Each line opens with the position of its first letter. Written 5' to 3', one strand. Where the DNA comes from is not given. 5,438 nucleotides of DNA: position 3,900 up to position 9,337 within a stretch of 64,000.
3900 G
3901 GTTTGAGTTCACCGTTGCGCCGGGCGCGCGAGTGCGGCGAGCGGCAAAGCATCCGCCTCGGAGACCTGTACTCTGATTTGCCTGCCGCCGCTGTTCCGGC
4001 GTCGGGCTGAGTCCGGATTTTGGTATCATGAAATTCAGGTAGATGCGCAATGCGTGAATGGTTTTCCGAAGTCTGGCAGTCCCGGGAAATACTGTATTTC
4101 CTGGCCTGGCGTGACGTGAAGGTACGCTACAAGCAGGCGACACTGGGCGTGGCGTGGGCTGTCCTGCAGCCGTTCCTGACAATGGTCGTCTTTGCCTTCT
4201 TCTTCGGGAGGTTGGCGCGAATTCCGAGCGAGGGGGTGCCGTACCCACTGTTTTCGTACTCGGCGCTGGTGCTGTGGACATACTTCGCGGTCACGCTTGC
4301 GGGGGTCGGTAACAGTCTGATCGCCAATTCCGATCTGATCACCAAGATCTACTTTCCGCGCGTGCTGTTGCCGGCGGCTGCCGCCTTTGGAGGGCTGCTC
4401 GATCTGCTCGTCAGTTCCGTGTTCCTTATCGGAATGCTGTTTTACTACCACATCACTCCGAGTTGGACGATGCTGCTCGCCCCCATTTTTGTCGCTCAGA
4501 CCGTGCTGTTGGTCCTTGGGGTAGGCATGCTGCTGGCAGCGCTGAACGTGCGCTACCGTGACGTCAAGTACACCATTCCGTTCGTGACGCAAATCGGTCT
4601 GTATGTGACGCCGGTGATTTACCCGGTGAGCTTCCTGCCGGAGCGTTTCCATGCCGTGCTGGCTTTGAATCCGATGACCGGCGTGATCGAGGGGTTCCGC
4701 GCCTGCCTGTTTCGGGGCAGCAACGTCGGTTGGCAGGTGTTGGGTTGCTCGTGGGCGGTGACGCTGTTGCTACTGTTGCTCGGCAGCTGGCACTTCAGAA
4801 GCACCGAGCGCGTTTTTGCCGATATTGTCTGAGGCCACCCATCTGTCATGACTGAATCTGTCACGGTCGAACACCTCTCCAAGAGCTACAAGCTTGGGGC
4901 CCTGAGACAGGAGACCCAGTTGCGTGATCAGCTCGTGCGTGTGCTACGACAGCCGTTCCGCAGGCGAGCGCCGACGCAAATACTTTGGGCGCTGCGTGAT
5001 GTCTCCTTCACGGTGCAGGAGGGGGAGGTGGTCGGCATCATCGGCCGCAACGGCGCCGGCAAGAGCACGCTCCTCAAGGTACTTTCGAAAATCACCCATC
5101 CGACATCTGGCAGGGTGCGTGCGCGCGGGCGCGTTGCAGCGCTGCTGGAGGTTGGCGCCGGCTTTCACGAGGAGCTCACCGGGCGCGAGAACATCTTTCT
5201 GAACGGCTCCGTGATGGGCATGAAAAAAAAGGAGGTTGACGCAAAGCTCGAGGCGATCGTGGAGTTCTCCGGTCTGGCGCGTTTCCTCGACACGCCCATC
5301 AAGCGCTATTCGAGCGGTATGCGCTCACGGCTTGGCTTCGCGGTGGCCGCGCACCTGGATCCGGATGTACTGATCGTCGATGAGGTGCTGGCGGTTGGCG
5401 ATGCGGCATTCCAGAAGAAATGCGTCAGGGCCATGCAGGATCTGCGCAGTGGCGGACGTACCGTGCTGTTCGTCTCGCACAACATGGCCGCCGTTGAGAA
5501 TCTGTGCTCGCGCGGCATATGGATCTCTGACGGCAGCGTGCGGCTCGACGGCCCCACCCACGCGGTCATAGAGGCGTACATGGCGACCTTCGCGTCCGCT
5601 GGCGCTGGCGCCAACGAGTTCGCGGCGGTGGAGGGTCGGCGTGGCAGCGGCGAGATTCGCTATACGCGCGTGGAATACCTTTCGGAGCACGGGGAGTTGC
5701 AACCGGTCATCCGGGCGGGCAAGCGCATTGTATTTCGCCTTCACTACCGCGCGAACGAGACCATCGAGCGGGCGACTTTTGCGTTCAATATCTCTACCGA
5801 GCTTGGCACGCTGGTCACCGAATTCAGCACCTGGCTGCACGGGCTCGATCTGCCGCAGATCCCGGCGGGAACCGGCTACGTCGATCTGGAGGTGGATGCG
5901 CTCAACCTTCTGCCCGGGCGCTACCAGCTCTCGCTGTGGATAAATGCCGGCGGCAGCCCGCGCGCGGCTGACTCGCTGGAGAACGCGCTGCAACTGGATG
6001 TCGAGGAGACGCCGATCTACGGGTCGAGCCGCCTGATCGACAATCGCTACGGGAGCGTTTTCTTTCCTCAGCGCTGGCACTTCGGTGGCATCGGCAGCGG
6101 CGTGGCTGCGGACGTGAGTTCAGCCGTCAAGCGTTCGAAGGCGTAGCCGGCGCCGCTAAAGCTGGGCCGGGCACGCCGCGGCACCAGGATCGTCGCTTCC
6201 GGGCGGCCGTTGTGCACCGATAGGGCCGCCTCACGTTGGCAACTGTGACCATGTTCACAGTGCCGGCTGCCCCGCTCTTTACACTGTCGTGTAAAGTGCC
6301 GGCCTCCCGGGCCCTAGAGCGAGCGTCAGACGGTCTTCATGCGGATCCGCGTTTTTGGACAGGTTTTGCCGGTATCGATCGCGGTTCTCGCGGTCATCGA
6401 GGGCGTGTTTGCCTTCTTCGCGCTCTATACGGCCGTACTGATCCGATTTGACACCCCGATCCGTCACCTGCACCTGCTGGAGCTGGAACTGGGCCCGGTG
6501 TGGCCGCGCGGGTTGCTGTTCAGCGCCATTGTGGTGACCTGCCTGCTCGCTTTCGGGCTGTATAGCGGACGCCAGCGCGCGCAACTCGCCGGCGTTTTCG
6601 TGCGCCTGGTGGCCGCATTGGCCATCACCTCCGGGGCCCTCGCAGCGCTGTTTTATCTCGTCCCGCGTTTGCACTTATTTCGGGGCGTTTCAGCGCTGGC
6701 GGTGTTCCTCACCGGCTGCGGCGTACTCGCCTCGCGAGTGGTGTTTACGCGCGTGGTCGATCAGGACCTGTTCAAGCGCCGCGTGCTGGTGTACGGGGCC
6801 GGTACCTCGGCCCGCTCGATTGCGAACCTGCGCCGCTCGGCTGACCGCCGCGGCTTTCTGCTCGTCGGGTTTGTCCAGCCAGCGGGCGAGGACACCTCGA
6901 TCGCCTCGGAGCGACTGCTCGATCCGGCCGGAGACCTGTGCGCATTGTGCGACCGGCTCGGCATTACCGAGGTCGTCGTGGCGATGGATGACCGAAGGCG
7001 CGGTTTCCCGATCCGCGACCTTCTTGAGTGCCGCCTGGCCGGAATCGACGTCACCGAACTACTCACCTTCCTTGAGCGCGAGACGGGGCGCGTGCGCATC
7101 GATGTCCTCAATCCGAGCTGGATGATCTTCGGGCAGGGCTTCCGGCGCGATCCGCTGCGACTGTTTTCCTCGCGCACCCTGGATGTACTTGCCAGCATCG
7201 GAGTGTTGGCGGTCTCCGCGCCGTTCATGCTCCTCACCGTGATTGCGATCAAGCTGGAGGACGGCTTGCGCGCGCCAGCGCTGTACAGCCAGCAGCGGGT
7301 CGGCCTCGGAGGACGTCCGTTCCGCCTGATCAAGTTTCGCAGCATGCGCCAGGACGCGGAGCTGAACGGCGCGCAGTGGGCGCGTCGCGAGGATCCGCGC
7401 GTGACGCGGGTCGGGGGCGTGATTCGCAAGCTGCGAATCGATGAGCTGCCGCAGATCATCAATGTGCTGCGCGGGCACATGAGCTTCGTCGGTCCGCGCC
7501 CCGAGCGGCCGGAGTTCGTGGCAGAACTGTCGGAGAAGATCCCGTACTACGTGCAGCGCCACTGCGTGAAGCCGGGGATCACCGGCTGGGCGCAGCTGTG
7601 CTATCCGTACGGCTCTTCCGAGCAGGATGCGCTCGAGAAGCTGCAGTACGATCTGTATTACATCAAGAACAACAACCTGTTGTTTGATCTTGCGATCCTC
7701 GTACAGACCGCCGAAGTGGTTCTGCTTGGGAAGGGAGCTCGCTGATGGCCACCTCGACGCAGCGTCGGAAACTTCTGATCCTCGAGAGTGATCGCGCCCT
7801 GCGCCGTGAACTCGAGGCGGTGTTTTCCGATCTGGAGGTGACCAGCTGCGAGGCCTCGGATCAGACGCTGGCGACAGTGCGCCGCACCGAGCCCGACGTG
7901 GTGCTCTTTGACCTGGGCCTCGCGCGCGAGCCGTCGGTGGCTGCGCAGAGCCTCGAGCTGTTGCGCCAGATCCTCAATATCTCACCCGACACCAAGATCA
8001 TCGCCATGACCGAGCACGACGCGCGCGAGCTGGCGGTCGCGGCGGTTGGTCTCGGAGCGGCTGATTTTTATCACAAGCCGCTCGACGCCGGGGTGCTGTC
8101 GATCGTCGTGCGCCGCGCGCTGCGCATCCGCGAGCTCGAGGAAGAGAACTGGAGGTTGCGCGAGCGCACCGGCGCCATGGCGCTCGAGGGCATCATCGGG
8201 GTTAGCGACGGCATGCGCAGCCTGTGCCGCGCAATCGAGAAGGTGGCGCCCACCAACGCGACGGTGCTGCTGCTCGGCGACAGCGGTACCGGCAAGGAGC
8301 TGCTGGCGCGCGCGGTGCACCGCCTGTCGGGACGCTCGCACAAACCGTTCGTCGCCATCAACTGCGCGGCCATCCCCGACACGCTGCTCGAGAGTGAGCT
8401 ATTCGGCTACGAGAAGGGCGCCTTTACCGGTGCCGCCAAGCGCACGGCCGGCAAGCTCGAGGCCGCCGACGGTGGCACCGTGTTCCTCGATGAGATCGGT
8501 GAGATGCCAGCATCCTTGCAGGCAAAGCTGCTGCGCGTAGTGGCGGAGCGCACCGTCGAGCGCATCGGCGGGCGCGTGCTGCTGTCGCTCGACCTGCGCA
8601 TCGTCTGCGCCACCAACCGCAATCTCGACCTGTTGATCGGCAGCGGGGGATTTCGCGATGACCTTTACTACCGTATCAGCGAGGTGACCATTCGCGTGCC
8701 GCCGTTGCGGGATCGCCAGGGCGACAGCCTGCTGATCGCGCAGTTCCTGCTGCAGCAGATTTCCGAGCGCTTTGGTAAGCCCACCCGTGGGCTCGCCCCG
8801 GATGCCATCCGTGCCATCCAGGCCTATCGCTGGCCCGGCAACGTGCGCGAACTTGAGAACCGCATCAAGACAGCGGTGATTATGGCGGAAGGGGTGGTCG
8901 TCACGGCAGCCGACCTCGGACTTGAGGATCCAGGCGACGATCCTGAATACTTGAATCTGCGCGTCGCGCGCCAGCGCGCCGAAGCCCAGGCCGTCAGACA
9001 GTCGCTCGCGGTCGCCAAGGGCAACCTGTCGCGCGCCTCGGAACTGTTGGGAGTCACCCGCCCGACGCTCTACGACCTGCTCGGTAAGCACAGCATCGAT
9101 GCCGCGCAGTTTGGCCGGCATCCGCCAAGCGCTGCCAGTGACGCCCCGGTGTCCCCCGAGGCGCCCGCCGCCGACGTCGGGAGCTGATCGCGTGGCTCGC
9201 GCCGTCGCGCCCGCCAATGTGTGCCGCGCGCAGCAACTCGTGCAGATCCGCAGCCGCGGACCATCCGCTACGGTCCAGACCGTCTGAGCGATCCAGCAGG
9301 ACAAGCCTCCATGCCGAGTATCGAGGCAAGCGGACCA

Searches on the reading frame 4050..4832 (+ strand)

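Call 42: search_protein_families(library=pfam, proteins=[window:4050-4832:+], max_evalue=0.0001)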
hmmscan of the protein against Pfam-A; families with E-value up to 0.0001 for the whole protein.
window:4050-4832:+ (260 aa): 1 family
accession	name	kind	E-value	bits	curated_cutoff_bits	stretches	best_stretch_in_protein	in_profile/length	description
PF01061.29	ABC2_membrane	-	3.5e-16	59.8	26.9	1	16-221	4-211/211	ABC-2 type transporter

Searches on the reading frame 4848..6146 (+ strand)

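Call 42: search_protein_families(library=pfam, proteins=[window:4848-6146:+], max_evalue=0.0001)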
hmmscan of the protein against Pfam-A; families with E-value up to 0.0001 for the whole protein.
window:4848-6146:+ (432 aa): 3 families
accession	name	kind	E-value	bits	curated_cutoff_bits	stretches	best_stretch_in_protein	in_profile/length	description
PF00005.33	ABC_tran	-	1e-24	88.1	25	1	49-180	1-135/137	ABC transporter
PF14524.12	Wzt_C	-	1.3e-20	74.3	30.4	1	264-388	4-132/143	Wzt C-terminal domain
PF13304.12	AAA_21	-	4.4e-08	34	27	0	62-80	2-20/304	AAA domain, putative AbiEii toxin, Type IV TA system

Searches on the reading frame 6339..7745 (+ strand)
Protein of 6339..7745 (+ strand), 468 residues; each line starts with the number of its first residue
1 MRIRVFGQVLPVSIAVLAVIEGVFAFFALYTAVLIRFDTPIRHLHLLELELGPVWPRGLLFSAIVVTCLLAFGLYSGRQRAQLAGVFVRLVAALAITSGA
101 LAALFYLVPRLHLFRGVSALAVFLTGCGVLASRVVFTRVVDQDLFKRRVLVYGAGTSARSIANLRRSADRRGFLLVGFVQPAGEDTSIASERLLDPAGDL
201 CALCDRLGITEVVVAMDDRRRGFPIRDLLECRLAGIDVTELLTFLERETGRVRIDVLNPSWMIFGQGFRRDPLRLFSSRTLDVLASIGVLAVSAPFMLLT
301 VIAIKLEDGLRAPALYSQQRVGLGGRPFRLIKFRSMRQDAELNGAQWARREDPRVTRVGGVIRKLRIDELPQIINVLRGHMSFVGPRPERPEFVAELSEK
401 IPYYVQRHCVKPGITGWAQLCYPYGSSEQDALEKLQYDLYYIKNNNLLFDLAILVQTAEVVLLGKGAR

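Call 42: search_protein_families(library=pfam, proteins=[window:6339-7745:+], max_evalue=0.0001)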
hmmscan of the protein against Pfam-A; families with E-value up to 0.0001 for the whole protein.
window:6339-7745:+ (468 aa): 1 family
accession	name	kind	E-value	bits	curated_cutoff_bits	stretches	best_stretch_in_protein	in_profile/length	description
PF02397.22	Bac_transf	-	3.9e-63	212.6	27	1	279-462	2-178/179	Bacterial sugar transferase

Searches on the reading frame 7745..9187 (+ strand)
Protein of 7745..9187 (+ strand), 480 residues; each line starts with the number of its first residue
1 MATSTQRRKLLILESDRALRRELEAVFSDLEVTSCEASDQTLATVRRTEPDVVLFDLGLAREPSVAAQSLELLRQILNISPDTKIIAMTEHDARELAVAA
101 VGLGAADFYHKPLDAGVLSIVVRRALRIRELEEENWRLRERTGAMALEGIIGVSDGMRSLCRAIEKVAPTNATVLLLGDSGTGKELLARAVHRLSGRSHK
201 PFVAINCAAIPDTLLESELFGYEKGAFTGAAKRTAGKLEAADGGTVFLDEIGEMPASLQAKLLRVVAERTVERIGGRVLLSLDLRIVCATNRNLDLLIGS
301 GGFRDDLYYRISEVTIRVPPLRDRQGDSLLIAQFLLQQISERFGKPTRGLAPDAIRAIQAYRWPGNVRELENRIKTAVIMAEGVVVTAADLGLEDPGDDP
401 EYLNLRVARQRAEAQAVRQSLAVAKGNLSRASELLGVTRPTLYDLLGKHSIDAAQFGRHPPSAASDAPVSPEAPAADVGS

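Call 42: search_protein_families(library=pfam, proteins=[window:7745-9187:+], max_evalue=0.0001)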
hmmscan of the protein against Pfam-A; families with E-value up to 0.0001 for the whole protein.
window:7745-9187:+ (480 aa): 8 families
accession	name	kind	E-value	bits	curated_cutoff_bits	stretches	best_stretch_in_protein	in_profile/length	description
PF00158.32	Sigma54_activat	-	2.1e-67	226.4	20.2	1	150-316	1-167/168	Sigma-54 interaction domain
PF14532.12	Sigma54_activ_2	-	3.3e-22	79.7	25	1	151-321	1-138/138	Sigma-54 interaction domain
PF25601.1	AAA_lid_14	-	2.7e-20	72.4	27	1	322-392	1-71/87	AAA+ ATPase lid domain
PF00072.30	Response_reg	-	9.6e-13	48.7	30.2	1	11-119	2-107/111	Response regulator receiver domain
PF07728.20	AAA_5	-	4.4e-07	30.4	22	1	174-292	2-123/139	AAA domain (dynein-related subfamily)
PF02954.25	HTH_8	-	1.6e-06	28.1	22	1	412-443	5-36/42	Bacterial regulatory protein, Fis family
PF00004.35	AAA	-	4.9e-05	24.2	21.2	0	174-295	1-112/131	ATPase family associated with various cellular activities (AAA)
PF07724.20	AAA_2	-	8.3e-05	23.1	27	0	172-293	4-126/166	AAA domain (Cdc48 subfamily)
